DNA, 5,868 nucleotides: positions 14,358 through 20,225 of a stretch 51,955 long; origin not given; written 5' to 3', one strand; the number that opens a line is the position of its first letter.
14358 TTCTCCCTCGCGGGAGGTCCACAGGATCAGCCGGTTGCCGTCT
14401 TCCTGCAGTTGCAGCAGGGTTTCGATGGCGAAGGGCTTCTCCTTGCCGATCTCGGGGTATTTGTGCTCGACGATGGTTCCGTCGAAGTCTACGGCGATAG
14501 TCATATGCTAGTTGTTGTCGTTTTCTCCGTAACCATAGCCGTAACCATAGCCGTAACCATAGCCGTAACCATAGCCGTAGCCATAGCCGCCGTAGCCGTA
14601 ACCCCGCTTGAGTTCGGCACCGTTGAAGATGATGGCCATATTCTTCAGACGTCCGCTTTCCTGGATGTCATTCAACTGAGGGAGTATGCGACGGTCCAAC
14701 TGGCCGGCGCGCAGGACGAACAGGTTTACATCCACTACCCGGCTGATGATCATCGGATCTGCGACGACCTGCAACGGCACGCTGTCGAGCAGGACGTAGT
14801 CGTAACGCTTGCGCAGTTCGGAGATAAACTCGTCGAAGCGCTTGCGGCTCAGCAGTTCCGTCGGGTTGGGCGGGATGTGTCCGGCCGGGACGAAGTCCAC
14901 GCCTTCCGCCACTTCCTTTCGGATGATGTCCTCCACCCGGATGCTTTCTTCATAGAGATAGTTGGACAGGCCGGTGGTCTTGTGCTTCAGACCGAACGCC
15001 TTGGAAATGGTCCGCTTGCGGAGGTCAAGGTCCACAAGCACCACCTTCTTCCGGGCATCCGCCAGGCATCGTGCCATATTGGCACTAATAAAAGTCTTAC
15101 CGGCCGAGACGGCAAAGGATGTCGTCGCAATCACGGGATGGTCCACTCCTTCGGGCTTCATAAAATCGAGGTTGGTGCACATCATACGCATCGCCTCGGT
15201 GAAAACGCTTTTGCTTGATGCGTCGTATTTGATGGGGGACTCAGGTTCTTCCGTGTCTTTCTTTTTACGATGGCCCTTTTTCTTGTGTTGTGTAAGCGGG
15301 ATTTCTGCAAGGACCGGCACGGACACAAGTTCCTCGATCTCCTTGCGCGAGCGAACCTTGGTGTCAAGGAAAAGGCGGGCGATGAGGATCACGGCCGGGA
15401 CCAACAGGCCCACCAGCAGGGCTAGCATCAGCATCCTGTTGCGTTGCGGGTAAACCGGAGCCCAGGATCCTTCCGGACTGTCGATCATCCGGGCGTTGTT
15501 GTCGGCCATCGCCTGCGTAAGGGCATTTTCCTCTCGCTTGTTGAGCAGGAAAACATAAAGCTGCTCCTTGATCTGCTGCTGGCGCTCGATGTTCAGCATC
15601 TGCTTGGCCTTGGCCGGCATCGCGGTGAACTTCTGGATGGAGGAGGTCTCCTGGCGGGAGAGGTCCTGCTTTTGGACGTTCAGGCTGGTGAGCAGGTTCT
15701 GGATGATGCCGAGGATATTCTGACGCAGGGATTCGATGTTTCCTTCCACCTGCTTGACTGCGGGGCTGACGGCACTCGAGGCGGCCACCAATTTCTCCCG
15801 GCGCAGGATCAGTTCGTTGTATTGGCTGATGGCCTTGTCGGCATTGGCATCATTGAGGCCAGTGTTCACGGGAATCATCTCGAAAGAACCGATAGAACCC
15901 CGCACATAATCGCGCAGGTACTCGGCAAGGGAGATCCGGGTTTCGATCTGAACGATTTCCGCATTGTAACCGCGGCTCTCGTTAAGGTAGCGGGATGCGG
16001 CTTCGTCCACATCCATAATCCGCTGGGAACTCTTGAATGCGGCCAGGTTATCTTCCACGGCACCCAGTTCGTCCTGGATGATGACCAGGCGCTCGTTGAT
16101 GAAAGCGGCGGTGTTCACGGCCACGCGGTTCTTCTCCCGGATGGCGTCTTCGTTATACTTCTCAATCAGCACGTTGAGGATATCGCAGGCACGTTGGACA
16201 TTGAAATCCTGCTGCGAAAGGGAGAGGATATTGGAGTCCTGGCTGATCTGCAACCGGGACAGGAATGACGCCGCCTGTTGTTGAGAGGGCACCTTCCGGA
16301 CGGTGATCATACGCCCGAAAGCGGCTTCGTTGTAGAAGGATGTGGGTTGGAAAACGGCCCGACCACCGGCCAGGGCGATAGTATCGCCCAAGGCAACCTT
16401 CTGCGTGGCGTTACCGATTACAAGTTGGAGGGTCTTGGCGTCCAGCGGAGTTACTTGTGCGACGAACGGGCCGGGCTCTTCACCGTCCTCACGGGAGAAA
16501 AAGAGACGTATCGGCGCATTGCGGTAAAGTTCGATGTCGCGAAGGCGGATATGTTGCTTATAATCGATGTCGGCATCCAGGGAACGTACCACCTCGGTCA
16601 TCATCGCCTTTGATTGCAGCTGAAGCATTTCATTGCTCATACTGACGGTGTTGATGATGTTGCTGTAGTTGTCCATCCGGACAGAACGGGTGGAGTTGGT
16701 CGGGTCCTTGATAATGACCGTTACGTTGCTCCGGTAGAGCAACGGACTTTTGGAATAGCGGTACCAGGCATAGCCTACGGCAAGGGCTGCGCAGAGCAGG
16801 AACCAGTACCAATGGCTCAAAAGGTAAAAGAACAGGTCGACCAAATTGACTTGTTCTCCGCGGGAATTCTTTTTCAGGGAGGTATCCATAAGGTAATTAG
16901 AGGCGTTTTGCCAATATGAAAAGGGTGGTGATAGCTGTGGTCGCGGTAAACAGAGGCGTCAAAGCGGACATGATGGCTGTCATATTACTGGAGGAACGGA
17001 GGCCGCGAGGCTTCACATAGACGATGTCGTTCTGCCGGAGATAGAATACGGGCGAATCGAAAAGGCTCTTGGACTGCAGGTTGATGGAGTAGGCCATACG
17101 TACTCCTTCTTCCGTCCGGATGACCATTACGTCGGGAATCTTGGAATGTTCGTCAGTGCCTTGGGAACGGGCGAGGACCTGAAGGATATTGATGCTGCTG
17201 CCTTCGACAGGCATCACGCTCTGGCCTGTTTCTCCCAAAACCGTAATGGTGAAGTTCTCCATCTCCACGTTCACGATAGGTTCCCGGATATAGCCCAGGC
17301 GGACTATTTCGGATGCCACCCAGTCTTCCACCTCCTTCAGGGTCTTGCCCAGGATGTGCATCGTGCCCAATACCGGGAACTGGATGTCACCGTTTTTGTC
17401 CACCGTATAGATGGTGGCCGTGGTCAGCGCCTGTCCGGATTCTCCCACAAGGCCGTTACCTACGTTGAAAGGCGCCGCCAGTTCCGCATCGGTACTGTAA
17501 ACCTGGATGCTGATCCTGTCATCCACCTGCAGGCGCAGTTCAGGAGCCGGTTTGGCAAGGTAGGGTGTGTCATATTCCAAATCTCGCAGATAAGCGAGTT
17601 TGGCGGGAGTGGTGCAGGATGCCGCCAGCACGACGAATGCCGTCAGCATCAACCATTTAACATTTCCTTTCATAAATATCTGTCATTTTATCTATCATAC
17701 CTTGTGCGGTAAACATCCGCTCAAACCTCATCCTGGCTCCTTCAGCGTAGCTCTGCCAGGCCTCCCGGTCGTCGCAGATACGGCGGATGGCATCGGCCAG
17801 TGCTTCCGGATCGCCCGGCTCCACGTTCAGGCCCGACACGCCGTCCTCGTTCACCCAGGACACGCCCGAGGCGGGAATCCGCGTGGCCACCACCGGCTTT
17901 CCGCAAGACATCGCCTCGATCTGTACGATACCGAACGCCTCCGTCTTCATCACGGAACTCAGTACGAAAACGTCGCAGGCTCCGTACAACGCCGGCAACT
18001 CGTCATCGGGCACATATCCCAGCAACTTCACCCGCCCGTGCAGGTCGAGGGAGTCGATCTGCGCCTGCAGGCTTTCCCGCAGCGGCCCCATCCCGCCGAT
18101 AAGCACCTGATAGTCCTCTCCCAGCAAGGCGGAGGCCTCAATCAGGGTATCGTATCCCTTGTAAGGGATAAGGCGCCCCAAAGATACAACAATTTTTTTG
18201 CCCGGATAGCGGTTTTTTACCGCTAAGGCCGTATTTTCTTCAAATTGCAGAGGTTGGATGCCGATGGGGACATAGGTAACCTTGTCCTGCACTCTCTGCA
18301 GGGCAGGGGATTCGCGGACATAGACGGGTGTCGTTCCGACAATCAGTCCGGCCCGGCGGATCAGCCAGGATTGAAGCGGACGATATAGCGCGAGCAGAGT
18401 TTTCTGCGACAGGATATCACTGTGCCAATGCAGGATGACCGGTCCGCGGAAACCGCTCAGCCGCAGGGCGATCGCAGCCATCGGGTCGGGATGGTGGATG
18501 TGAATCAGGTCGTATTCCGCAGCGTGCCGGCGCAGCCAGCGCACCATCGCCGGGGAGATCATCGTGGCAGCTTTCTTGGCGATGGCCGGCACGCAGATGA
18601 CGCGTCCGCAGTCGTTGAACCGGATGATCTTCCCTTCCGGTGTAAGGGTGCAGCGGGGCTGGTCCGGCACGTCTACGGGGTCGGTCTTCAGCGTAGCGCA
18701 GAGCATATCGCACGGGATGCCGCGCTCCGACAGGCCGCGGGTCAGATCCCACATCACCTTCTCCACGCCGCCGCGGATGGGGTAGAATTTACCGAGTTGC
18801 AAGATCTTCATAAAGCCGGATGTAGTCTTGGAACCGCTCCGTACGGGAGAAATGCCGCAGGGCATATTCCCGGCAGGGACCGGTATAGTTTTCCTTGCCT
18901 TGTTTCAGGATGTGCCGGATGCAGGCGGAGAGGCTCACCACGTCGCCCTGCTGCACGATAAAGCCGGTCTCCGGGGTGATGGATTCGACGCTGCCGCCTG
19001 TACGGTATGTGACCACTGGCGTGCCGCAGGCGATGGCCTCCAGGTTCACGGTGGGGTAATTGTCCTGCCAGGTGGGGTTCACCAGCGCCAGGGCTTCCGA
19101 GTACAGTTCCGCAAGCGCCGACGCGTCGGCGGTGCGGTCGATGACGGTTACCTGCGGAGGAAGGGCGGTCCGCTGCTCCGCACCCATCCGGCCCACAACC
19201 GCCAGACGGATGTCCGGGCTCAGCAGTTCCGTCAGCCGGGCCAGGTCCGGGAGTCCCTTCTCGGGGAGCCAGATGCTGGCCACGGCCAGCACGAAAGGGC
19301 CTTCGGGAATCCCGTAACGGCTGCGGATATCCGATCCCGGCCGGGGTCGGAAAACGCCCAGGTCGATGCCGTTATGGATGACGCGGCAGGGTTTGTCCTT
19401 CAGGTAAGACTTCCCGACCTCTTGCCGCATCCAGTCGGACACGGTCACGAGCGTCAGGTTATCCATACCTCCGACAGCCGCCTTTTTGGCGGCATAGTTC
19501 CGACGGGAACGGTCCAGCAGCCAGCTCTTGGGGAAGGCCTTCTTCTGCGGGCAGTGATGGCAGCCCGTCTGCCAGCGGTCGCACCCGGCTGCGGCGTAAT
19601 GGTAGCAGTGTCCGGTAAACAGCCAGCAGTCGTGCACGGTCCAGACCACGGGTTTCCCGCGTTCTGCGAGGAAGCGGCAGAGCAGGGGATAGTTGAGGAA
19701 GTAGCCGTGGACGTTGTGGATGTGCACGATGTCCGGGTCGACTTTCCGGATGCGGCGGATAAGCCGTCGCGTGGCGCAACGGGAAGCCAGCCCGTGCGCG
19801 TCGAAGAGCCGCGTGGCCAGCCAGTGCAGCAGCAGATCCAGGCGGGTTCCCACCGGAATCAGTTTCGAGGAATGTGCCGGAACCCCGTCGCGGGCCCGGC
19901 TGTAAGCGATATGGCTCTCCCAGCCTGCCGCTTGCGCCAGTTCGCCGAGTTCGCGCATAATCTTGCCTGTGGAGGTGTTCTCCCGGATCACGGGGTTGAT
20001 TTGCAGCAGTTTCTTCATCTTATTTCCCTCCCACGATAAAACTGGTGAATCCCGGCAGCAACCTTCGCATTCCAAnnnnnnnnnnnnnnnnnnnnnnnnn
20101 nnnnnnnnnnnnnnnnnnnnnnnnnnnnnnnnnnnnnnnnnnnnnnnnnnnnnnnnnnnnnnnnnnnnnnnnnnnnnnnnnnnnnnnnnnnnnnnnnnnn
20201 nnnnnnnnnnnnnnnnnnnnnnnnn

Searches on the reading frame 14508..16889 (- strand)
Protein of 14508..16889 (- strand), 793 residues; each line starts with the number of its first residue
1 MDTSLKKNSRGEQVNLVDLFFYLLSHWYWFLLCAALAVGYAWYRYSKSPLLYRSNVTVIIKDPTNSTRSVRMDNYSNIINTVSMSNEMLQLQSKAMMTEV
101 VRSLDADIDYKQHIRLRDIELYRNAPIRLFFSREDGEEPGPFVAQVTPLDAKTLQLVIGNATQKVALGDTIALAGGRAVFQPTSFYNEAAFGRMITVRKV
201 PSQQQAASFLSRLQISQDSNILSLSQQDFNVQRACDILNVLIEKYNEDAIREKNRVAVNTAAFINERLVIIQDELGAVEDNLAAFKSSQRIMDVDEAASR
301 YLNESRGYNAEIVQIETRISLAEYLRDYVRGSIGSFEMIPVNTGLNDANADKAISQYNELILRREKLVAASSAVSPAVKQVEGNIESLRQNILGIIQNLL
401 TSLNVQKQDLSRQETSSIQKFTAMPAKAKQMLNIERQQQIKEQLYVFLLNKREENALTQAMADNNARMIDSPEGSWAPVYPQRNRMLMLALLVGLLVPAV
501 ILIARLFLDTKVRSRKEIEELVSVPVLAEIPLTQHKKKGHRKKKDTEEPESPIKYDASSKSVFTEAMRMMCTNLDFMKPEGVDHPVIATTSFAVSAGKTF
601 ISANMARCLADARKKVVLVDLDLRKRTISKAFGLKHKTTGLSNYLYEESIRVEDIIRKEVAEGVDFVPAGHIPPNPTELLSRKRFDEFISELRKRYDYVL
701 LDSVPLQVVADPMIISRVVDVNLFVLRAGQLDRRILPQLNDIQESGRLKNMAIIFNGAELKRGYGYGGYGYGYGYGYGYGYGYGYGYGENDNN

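Call 19: search_protein_families(library=pfam, proteins=[window:14508-16889:-], max_evalue=0.001)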
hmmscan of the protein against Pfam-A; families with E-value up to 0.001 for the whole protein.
window:14508-16889:- (793 aa): 4 families
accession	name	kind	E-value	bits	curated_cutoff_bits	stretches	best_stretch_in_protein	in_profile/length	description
PF13614.12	AAA_31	-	6.7e-12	46.1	27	1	595-706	12-128/177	AAA domain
PF13807.11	GNVR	-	6.5e-11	42.5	27.7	1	429-505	4-80/82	G-rich domain on putative tyrosine kinase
PF01656.29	CbiA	-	4.2e-08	33.7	25.4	1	587-695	1-68/125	CobQ/CobB/MinD/ParA nucleotide binding domain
PF10609.15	ParA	-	7e-05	22.8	27.1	0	596-639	15-58/246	NUBPL iron-transfer P-loop NTPase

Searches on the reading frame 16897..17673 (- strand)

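Call 19: search_protein_families(library=pfam, proteins=[window:16897-17673:-], max_evalue=0.001)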
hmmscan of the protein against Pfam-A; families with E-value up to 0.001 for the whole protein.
window:16897-17673:- (258 aa): 1 family
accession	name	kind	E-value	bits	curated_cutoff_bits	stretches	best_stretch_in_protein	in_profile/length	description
PF02563.21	Poly_export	-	7.3e-17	61.8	28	1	42-138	3-76/77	Polysaccharide biosynthesis/export protein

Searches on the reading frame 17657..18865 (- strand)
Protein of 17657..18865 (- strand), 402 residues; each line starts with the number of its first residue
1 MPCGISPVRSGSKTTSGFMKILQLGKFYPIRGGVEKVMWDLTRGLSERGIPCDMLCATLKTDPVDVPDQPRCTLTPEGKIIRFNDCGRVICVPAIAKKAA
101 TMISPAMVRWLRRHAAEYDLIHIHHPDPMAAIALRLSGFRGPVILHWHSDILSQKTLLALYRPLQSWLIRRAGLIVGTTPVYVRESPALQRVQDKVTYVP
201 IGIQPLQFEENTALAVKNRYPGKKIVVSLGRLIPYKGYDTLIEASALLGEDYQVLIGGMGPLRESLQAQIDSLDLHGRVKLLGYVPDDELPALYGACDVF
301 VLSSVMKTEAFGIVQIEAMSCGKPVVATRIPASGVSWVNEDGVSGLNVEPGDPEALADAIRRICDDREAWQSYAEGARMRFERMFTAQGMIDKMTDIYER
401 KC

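Call 19: search_protein_families(library=pfam, proteins=[window:17657-18865:-], max_evalue=0.001)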
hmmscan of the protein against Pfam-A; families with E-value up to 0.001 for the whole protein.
window:17657-18865:- (402 aa): 7 families
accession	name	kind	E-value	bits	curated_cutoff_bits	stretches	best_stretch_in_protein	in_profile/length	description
PF00534.26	Glycos_transf_1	-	2.9e-40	138.1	26.4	1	216-378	8-170/172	Glycosyl transferases group 1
PF13692.12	Glyco_trans_1_4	-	1.2e-33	116.8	27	1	224-366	2-142/142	Glycosyl transferases group 1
PF13579.12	Glyco_trans_4_4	-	9e-18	65.5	29.7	1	32-202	1-158/158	Glycosyl transferase 4-like domain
PF13439.12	Glyco_transf_4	-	1e-16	61.9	28.5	1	32-203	2-166/170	Glycosyltransferase Family 4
PF20706.3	GT4-conflict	-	1.5e-08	34.5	26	1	168-390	143-381/385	Family 4 Glycosyltransferase in conflict systems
PF13524.12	Glyco_trans_1_2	-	1.5e-05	25.4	25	1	273-394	27-142/144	Glycosyl transferase-like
PF13477.12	Glyco_trans_4_2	-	0.00014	22.4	23.4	1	116-176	73-136/139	Glycosyl transferase 4-like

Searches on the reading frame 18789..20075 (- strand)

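Call 19: search_protein_families(library=pfam, proteins=[window:18789-20075:-], max_evalue=0.001)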
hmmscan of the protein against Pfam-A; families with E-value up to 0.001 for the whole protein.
window:18789-20075:- (428 aa): 7 families
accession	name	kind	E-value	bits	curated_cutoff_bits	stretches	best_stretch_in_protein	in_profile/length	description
PF13439.12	Glyco_transf_4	-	5.4e-17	62.8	28.5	1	40-239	8-168/170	Glycosyltransferase Family 4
PF13692.12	Glyco_trans_1_4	-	1.4e-16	61.5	27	1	260-391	2-141/142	Glycosyl transferases group 1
PF00534.26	Glycos_transf_1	-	4.7e-16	59.2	26.4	1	250-395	5-161/172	Glycosyl transferases group 1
PF13579.12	Glyco_trans_4_4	-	6.9e-11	43.2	29.7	1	38-236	5-158/158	Glycosyl transferase 4-like domain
PF20706.3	GT4-conflict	-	2.2e-05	24.1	26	1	308-369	262-323/385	Family 4 Glycosyltransferase in conflict systems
PF13477.12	Glyco_trans_4_2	-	0.00013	22.5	23.4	1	101-149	62-110/139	Glycosyl transferase 4-like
PF13524.12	Glyco_trans_1_2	-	0.00045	20.6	25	1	284-395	12-117/144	Glycosyl transferase-like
